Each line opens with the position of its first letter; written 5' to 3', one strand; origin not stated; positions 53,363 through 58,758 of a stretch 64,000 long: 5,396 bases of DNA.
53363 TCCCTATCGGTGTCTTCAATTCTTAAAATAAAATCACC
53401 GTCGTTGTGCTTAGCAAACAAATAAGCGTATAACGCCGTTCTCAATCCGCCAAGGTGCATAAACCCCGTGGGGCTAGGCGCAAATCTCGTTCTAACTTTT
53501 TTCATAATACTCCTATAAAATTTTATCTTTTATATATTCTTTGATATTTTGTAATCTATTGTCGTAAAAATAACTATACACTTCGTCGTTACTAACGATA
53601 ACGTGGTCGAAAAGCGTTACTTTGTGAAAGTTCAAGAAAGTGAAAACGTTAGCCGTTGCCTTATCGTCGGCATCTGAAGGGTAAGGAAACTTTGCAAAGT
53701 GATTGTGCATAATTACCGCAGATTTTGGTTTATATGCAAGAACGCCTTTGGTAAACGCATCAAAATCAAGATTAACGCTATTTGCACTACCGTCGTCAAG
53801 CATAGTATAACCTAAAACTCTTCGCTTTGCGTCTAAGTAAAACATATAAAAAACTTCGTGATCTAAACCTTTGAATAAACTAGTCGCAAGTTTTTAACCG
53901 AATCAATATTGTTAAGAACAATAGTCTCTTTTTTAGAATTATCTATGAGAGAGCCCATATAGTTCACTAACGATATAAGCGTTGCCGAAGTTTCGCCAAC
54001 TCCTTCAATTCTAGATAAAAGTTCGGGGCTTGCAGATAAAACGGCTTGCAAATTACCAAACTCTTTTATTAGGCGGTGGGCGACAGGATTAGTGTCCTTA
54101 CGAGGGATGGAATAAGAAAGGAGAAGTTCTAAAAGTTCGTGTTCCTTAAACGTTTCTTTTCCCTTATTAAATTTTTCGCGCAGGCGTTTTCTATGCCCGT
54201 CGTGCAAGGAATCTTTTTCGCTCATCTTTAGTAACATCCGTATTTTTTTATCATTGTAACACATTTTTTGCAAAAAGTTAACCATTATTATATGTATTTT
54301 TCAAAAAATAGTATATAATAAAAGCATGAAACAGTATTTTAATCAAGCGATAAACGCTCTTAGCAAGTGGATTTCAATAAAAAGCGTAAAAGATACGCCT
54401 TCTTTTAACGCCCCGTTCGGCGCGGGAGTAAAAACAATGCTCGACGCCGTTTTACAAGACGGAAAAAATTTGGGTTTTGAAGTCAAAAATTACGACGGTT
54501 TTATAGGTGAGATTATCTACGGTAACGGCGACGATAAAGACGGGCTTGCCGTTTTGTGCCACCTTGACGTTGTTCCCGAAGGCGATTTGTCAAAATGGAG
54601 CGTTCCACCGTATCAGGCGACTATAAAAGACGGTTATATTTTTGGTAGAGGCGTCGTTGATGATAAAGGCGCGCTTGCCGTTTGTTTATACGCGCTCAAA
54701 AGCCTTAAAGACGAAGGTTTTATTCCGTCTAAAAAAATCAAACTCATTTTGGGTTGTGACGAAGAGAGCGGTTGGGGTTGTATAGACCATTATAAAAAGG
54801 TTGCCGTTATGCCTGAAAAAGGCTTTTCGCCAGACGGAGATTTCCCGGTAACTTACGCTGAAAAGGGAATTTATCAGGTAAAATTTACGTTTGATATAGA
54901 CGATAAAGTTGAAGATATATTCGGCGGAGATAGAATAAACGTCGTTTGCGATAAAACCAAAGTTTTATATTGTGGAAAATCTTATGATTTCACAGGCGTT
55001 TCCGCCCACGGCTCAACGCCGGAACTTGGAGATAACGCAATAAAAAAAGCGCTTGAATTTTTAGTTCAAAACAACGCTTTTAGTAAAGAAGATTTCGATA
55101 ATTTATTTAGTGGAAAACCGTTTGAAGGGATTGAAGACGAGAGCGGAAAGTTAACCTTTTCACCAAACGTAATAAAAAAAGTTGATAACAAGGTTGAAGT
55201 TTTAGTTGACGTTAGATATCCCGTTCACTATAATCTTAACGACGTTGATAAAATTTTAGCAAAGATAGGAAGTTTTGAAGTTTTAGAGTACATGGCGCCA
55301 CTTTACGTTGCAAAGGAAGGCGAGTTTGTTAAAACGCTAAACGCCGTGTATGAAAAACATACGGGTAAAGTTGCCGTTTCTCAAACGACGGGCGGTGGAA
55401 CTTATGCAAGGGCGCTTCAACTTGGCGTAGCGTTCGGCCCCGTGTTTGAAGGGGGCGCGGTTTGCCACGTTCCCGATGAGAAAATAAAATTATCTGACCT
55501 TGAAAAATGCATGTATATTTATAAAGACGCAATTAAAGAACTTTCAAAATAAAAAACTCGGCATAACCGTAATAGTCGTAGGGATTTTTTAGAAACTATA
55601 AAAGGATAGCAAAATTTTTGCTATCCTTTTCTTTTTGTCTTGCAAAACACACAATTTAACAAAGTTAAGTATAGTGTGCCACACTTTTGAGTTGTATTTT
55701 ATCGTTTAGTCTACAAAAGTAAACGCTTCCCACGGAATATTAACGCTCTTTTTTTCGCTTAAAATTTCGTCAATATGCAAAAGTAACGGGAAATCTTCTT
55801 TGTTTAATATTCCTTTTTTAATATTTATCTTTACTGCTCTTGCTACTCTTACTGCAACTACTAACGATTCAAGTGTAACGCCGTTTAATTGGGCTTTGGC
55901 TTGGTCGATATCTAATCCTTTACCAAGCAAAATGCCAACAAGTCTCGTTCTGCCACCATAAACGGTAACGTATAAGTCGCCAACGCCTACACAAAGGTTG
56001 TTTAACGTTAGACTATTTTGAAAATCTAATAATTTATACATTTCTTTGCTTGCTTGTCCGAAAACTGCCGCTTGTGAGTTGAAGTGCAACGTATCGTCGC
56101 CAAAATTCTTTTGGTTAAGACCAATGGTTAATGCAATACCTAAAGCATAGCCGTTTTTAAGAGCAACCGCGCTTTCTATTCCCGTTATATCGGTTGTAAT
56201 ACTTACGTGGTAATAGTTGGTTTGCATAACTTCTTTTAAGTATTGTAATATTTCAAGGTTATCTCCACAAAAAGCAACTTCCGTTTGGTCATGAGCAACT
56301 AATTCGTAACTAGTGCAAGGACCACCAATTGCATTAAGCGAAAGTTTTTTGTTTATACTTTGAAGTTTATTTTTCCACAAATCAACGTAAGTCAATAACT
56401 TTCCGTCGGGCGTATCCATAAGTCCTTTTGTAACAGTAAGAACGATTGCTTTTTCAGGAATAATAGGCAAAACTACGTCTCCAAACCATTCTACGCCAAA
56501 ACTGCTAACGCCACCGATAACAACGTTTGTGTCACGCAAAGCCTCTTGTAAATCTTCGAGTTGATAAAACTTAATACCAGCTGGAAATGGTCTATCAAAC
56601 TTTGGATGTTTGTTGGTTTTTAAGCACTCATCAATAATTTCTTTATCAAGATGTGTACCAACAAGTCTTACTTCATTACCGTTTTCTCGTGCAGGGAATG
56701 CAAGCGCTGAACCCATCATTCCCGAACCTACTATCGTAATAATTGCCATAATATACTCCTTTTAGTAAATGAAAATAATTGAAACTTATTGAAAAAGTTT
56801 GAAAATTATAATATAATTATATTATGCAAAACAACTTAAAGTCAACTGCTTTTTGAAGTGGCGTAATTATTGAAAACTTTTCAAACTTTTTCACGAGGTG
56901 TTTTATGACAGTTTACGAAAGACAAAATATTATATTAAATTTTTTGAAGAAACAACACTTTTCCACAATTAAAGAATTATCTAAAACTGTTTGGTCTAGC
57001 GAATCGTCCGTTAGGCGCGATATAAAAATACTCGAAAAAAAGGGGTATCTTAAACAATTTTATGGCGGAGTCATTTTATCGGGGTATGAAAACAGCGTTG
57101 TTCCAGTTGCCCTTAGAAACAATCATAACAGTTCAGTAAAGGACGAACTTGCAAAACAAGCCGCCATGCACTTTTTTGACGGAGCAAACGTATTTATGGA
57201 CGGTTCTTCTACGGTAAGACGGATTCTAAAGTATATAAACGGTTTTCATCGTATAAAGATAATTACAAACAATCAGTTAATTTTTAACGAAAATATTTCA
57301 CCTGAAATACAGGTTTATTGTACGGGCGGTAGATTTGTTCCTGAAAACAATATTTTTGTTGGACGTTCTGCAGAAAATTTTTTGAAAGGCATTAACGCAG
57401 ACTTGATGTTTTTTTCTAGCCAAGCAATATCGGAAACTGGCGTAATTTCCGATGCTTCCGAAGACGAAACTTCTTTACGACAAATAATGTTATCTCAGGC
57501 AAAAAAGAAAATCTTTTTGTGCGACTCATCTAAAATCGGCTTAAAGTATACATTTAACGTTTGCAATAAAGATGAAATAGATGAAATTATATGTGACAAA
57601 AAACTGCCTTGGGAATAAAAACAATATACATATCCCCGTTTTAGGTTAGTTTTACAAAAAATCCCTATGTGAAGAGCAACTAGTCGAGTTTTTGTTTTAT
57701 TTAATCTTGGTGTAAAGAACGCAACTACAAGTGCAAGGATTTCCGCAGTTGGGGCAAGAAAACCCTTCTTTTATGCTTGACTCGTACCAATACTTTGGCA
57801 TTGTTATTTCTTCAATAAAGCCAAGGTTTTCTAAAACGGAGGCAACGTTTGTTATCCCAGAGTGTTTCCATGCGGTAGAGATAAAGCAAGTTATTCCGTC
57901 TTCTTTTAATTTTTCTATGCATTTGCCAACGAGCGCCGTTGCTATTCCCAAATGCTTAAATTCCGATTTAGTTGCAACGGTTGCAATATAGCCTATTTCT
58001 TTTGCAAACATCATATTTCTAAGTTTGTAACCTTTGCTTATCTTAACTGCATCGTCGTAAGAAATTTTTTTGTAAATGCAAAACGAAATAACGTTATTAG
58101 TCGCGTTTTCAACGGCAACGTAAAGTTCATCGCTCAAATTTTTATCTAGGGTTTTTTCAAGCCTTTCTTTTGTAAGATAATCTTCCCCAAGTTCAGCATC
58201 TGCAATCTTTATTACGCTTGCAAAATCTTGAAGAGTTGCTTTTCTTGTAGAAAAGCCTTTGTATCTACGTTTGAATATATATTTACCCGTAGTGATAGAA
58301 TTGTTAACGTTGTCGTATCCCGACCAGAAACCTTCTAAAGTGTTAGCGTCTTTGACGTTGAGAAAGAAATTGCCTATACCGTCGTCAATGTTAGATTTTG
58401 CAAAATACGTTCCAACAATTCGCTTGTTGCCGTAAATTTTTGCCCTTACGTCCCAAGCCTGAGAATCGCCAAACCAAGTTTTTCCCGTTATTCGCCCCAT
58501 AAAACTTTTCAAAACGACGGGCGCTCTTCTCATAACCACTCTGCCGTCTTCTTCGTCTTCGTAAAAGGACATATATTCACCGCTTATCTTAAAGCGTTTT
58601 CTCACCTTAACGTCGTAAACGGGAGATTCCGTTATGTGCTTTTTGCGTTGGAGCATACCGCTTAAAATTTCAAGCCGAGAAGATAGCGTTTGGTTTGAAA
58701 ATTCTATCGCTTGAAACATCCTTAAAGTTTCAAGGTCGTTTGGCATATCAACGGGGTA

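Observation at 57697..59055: TIR-GNAT fusion protein: possible single-gene immune or NAD-linked effector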

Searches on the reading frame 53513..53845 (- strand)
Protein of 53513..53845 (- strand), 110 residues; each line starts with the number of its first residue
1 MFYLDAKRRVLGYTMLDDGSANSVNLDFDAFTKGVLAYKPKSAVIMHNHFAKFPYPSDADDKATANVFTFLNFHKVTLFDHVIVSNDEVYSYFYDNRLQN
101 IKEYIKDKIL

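Call 54: search_protein_families(library=pfam, proteins=[window:53513-53845:-], max_evalue=0.001)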
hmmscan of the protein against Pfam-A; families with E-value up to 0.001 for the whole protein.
window:53513-53845:- (110 aa): 1 family
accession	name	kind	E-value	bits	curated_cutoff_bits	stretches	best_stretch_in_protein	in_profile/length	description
PF04002.20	RadC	-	5.8e-17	62.2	22.1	1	2-92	26-116/121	RadC-like JAB domain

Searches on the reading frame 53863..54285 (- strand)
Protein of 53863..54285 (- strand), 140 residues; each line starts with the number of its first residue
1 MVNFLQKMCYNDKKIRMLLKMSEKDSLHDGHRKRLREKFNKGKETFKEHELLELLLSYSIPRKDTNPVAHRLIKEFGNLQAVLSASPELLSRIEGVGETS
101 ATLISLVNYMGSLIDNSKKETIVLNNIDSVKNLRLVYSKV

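Call 54: search_protein_families(library=pfam, proteins=[window:53863-54285:-], max_evalue=0.001)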
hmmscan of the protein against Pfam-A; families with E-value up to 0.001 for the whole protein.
window:53863-54285:- (140 aa): 3 families
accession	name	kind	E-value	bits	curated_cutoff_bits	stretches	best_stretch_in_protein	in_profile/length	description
PF20582.4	UPF0758_N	-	5e-08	33.4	27.1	1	33-101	8-76/77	UPF0758 N-terminal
PF12826.13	HHH_2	-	1.5e-05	25.5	27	1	68-104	15-51/64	Helix-hairpin-helix motif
PF14520.12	HHH_5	-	0.00041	21.2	27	1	69-104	15-51/57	Helix-hairpin-helix domain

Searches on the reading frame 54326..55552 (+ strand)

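Call 54: search_protein_families(library=pfam, proteins=[window:54326-55552:+], max_evalue=0.001)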
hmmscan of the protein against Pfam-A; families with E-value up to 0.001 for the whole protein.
window:54326-55552:+ (408 aa): 2 families
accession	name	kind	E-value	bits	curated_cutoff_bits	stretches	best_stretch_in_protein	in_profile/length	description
PF01546.33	Peptidase_M20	-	4.4e-30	105.6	24.6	1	78-404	4-205/206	Peptidase family M20/M25/M40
PF07687.19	M20_dimer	-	5.7e-08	33.1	21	1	222-313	13-97/107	Peptidase dimerisation domain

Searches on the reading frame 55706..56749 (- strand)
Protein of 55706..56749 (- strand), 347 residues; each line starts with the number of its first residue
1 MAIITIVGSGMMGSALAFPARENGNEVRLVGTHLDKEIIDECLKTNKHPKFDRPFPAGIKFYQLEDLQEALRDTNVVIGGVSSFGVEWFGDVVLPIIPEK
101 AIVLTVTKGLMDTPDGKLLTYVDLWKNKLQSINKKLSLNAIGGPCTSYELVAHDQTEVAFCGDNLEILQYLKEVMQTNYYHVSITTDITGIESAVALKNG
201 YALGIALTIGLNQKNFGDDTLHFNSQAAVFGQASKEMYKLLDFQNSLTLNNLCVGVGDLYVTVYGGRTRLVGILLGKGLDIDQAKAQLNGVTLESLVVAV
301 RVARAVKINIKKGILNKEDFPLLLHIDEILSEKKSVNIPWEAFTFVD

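Call 54: search_protein_families(library=pfam, proteins=[window:55706-56749:-], max_evalue=0.001)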
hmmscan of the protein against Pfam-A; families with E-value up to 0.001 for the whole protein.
window:55706-56749:- (347 aa): 2 families
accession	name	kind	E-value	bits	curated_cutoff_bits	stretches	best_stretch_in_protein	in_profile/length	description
PF07479.19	NAD_Gly3P_dh_C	-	6.3e-18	65.8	25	1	187-337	1-138/142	NAD-dependent glycerol-3-phosphate dehydrogenase C-terminus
PF01210.29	NAD_Gly3P_dh_N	-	1.7e-13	51.3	23.1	1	4-161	2-151/158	NAD-dependent glycerol-3-phosphate dehydrogenase N-terminus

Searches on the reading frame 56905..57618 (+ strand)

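Call 54: search_protein_families(library=pfam, proteins=[window:56905-57618:+], max_evalue=0.001)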
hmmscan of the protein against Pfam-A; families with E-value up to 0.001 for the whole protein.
window:56905-57618:+ (237 aa): 3 families
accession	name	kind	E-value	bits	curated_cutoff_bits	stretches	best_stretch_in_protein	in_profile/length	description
PF00455.28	DeoRC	-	5.3e-36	124.4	31.8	1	75-232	2-160/160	DeoR C terminal sensor domain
PF08220.18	HTH_DeoR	-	2.5e-10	40.4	21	1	6-57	1-52/57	DeoR-like helix-turn-helix domain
PF08279.18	HTH_11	-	4.2e-05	23.8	25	1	6-48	1-44/55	HTH domain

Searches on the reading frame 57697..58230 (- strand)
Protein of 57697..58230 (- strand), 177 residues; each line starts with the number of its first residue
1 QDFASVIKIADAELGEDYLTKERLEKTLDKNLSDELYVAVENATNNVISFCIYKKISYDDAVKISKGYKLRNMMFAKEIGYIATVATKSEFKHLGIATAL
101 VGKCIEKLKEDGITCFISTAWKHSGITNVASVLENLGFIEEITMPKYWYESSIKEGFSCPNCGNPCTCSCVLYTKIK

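Call 76: search_solved_structures(query=window:57697-58230:-, max_evalue=1, show_alignments=3)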
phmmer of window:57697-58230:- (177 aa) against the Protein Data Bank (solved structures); distinct sequences matched with E-value up to 1: 10.
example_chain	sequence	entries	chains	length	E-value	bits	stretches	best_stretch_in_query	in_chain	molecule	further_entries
6yga_A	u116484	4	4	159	0.0015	21.8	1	2-149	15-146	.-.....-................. 30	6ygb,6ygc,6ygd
7mx2_A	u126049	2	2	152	0.0036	20.6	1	69-149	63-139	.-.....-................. 30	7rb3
5kga_A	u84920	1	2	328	0.18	15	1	2-115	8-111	Predicted acetyltransferase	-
5kgh_A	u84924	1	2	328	0.18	15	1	2-115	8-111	Predicted acetyltransferase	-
5kf1_A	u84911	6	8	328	0.18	15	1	2-115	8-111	Predicted acetyltransferase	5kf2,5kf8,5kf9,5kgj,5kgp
4lx9_A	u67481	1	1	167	0.35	14.1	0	75-111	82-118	ARCHAEAL AMINO-TERMINAL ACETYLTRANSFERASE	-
2x7b_A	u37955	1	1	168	0.36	14.1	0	75-111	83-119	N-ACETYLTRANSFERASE SSO0209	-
4r3k_A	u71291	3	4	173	0.38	14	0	75-111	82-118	Uncharacterized N-acetyltransferase SSO0209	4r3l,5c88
6ag4_A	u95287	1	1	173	0.47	13.7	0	79-139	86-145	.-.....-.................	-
2ecm_A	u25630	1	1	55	0.88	12.8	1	146-166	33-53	RING finger and CHY zinc finger domain-containing protein 1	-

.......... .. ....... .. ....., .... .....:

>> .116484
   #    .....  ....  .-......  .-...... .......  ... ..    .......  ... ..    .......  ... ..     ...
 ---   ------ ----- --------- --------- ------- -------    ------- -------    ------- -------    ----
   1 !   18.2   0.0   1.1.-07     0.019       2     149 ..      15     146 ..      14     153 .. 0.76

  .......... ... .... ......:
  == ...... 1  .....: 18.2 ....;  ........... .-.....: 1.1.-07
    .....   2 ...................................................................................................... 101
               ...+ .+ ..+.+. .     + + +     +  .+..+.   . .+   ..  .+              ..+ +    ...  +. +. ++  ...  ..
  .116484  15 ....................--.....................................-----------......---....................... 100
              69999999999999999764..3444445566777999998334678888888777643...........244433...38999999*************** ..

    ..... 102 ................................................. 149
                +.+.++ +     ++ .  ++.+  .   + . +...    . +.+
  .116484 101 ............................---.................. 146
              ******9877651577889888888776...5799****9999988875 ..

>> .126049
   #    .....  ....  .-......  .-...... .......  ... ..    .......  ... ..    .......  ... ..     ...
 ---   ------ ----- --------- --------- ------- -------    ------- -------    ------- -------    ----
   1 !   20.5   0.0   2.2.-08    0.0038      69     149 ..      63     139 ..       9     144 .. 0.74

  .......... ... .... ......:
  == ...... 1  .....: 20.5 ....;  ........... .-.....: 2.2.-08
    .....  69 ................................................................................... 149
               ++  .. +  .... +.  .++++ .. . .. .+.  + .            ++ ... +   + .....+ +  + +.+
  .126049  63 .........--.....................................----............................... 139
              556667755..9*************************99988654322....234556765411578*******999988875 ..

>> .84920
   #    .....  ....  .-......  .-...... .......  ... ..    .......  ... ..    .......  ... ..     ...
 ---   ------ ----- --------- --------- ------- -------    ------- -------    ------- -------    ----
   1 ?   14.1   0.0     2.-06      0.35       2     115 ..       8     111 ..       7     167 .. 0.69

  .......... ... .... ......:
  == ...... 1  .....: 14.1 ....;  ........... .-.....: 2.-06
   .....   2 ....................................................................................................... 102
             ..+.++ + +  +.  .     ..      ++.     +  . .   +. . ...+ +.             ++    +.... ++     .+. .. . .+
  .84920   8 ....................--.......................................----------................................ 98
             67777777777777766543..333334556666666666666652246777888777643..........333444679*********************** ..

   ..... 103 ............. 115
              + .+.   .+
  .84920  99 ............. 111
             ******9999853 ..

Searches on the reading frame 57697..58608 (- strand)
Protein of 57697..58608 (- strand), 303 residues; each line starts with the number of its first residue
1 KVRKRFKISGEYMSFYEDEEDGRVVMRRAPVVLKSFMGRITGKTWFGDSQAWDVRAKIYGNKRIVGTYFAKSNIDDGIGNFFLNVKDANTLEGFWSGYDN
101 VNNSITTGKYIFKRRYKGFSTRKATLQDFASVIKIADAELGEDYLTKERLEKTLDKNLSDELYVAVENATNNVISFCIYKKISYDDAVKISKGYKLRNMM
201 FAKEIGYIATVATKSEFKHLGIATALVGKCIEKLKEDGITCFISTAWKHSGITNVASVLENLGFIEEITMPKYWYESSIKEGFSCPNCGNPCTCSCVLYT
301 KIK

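Call 47: search_protein_families(library=padloc, proteins=[window:57697-58608:-], max_evalue=1)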
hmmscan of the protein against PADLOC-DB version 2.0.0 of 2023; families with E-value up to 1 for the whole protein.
window:57697-58608:- (303 aa): 0 families

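Call 60: search_dna_similar(query=window:57697-58608:-, collection=plasmids, mode=protein, max_evalue=0.00001, max_rows=15)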
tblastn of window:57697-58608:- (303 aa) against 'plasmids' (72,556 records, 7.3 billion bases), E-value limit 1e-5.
Records with a match: 8; places in all: 8; records where one place covers at least 80% of the query: 0.
Best place of each record, by identity: <60% 8.
By first word of the organism name: Arcobacter 5; Aliarcobacter 3.
By predicted mobility (MOB-suite, as given by PLSDB): non-mobilizable 8.
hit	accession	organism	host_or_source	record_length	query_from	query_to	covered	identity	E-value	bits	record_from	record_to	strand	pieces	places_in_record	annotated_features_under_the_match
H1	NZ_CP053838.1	Aliarcobacter faecis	Cell culture,Human septic tank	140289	129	301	57%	33.3%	4e-14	80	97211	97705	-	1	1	GNAT family N-acetyltransferase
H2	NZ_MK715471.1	Aliarcobacter cryaerophilus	Greenshell mussel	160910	129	301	57%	31.6%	5e-13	77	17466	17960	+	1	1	GNAT family N-acetyltransferase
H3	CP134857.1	Arcobacter sp. AZ-2023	food,chicken meat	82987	129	301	57%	31.6%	6e-16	86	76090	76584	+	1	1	GNAT family N-acetyltransferase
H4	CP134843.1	Arcobacter sp. AZ-2023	food,chicken meat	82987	129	301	57%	31.6%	6e-16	86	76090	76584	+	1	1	GNAT family N-acetyltransferase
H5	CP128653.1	Arcobacter sp. DSM 115960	animal,chicken meat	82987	129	301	57%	31.6%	6e-16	86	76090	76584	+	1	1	GNAT family N-acetyltransferase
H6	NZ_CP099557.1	Aliarcobacter cryaerophilus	Chicken meat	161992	129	301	57%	31.6%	2e-13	78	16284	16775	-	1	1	GNAT family N-acetyltransferase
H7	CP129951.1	Arcobacter sp. DSM 115972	animal,chicken meat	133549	129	301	57%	31.2%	6e-9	86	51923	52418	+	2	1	GNAT family N-acetyltransferase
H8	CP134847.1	Arcobacter sp. AZ-2023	food,chicken meat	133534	129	301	57%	31.2%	6e-9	86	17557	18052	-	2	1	GNAT family N-acetyltransferase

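Call 61: search_dna_similar(query=window:57697-58608:-, collection=phages, mode=protein, max_evalue=0.00001, max_rows=15)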
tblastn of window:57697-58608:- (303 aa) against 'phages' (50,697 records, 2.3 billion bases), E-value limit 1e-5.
No match.

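Call 62: get_annotated_region(hit=H3, flank=7000)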
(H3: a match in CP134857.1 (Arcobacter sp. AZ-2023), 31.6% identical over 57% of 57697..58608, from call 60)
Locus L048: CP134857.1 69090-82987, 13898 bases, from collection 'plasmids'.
description: Arcobacter sp. AZ-2023 strain LEO 62 plasmid p82_LEO_62, complete sequence
organism: Arcobacter sp. AZ-2023 (NCBI taxid 3074453)
taxonomy: Bacteria; Campylobacterota; Epsilonproteobacteria; Campylobacterales; Arcobacteraceae; Arcobacter; Arcobacter sp. AZ-2023
host: -; source: food,chicken meat; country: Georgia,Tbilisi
typing (MOB-suite, as given by PLSDB): non-mobilizable
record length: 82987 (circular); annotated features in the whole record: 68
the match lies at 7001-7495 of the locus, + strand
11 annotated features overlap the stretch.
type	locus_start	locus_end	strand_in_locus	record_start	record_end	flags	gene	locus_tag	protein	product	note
CDS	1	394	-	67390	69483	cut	-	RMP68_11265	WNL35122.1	phospholipase D family protein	-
CDS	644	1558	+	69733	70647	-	-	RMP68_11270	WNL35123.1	ParA family protein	-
CDS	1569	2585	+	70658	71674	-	-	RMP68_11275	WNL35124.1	ParB N-terminal domain-containing protein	-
CDS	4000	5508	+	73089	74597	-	-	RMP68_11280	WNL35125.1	replication initiation protein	-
CDS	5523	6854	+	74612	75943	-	-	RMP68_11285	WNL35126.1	DnaB-like helicase C-terminal domain-containing protein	-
CDS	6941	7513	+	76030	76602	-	-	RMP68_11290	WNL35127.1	GNAT family N-acetyltransferase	-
CDS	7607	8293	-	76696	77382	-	-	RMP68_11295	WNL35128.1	metallophosphoesterase family protein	-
CDS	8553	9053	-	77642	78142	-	-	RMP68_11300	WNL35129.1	hypothetical protein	-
CDS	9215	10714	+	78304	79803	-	-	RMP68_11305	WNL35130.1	aldehyde dehydrogenase family protein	-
CDS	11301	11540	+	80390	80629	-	-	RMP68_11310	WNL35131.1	hypothetical protein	-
CDS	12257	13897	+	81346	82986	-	-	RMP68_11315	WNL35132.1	ATP-binding protein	-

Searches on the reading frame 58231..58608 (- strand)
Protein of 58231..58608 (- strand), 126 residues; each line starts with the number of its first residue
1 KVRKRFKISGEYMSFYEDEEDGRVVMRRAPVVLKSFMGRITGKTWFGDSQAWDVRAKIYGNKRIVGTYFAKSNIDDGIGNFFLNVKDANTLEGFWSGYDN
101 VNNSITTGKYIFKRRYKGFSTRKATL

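Call 43: predict_structure(alignment_id=A2)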
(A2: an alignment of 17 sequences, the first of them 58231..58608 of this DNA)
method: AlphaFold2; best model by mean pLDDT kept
length: 126 residues; sequences in the alignment: 17
mean_pLDDT: 85.2   pTM: 0.75
mean pLDDT of the five models: 85.2, 84.9, 84.0, 83.8, 82.7
residues with pLDDT >= 90: 64; 70-90: 43; 50-70: 17; < 50: 2
segments of 3 or more residues with pLDDT < 50: none
pLDDT, mean of each block of 10 residues (from residue 1): 68 91 89 92 86 92 91 75 93 91 88 79 64
secondary structure, 60 per line:
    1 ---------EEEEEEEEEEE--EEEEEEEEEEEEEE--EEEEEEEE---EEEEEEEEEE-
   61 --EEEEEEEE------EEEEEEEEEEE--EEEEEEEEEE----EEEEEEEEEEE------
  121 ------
elements in order: E10-20 E23-36 E39-46 E50-59 E63-70 E77-87 E90-99 E104-114

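Call 46: fold_search(model_id=the predicted structure, library=pdb)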
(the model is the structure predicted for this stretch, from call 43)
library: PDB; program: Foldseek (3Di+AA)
matches with E <= 10: 1038; with E <= 0.001: 0
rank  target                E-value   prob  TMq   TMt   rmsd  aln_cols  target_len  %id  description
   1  6cuj_B                1.0e-03  1.00  0.46  0.42   5.1       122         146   16  Crystal structure of the C-terminal domain of neisserial heparin binding antigen (NHBA) (released 2018-09-26)
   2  4gzv_A                1.3e-03  1.00  0.50  0.47   6.8       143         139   16  Crystal structure of a lipocalin family protein (BACOVA_00364) from Bacteroides ovatus ATCC 8483 at 1.95 A resolution (released 2012-11-07)
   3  7n34                  1.5e-03  1.00  0.60  0.68   3.6       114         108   14  Structure of Yersinia aleksiciae Cap15 cyclic dinucleotide receptor, crystal form 1 (released 2021-11-17)
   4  2lfu_MODEL_1_A        1.5e-03  1.00  0.53  0.45   5.6       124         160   15  The structure of a N. meningitides protein targeted for vaccine development (released 2011-10-19)
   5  8ah9                  1.6e-03  1.00  0.65  0.71   3.1       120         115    8  De novo retro-aldolase RAbetaB-16.1 (released 2023-08-16)
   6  6ohh_B                1.6e-03  1.00  0.65  0.64   3.5       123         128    7  Structure of EF1p2_mFAP2b bound to DFHBI (released 2020-04-08)
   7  6czg_A                1.6e-03  1.00  0.63  0.69   3.3       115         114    7  Structure of a redesigned beta barrel, b11L5F_LGL (released 2018-09-19)
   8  6cuj_A                2.4e-03  1.00  0.54  0.46   4.7       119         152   17  Crystal structure of the C-terminal domain of neisserial heparin binding antigen (NHBA) (released 2018-09-26)
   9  4gzv_B                2.8e-03  1.00  0.46  0.45   6.8       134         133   15  Crystal structure of a lipocalin family protein (BACOVA_00364) from Bacteroides ovatus ATCC 8483 at 1.95 A resolution (released 2012-11-07)
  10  2a13                  2.9e-03  1.00  0.45  0.39   8.8       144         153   14  X-ray structure of protein from Arabidopsis thaliana AT1G79260 (released 2005-07-12)
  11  4gzv_E                3.8e-03  1.00  0.51  0.47   7.0       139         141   15  Crystal structure of a lipocalin family protein (BACOVA_00364) from Bacteroides ovatus ATCC 8483 at 1.95 A resolution (released 2012-11-07)
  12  4gzv_C                3.8e-03  1.00  0.51  0.48   6.3       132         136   15  Crystal structure of a lipocalin family protein (BACOVA_00364) from Bacteroides ovatus ATCC 8483 at 1.95 A resolution (released 2012-11-07)
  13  4ymy                  3.8e-03  1.00  0.45  0.39   9.3       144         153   13  Crystal structure of mutant nitrobindin M75A/H76L/Q96C/M148L/H158A (NB11) from Arabidopsis thaliana (released 2015-12-30)
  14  4iab_D                4.9e-03  1.00  0.49  0.48   6.4       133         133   13  Crystal structure of a putative monosaccharide binding protein (BACUNI_03039) from Bacteroides uniformis ATCC 8492 at  (released 2013-02-27)
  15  3wje_B                5.1e-03  1.00  0.46  0.39   8.9       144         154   14  Crystal structure of mutant nitrobindin M75W/H76L/Q96C/M148L/H158L (NB6) from Arabidopsis thaliana (released 2014-04-02)
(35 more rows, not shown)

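Call 49: search_solved_structures(query=A2, max_evalue=10)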
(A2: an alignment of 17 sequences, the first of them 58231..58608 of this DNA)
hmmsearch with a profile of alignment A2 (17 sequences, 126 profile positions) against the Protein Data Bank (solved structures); distinct sequences matched with E-value up to 10: 4.
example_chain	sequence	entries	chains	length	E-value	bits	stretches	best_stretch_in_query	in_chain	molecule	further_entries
7qca_LPP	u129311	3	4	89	0.59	13.3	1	2-69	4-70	60S ribosomal protein L37a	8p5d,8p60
9hcg_P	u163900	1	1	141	0.71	13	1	26-66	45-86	Large ribosomal subunit protein uL18m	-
9e9c_P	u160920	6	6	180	1.2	12.3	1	26-66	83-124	Large ribosomal subunit protein uL18m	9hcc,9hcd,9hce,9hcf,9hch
1ls5_A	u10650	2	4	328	1.4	12.1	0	17-48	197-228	plasmepsin IV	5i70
